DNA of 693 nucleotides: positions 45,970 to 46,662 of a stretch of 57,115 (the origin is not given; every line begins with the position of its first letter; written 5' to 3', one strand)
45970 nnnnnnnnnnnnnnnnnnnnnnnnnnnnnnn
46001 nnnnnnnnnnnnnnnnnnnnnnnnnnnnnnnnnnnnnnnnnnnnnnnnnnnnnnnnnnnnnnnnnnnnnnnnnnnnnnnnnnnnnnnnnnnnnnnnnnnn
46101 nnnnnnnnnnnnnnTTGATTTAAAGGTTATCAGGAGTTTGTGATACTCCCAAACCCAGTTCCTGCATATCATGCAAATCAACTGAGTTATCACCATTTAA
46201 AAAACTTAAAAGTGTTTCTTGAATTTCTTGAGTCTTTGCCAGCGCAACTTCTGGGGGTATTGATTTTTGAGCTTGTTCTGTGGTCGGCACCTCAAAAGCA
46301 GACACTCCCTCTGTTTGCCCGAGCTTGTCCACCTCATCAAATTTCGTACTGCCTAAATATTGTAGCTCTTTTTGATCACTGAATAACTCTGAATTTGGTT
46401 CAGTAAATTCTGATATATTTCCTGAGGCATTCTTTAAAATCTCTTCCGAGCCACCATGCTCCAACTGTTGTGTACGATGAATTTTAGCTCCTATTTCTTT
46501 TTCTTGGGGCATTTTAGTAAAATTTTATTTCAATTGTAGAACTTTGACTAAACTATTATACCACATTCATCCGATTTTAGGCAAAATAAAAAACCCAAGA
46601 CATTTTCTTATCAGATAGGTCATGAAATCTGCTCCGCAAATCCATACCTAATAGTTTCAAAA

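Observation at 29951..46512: Twelve-gene accessory block behind secY: candidate undescribed envelope translocation or host-attachment system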

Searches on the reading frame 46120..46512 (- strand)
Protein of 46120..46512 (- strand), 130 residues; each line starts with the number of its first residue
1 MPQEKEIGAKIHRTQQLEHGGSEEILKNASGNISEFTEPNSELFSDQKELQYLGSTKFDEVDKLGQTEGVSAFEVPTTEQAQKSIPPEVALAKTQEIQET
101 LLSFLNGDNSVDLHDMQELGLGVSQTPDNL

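Call 4: search_protein_families(library=pfam, proteins=[window:46120-46512:-], max_evalue=0.01)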
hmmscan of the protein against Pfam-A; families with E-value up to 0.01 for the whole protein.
window:46120-46512:- (130 aa): 0 families

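Call 8: search_protein_families(library=ncbifam, proteins=[window:46120-46512:-], max_evalue=0.1)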
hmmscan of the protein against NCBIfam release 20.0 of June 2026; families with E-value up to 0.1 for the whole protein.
window:46120-46512:- (130 aa): 0 families

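Call 51: search_protein_families(library=phrogs, proteins=[window:46120-46512:-], max_evalue=0.01)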
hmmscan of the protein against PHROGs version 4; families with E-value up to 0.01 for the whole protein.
window:46120-46512:- (130 aa): 0 families

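Call 52: search_protein_families(library=padloc, proteins=[window:46120-46512:-], max_evalue=0.01)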
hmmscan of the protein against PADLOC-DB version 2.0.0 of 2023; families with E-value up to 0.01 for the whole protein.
window:46120-46512:- (130 aa): 0 families
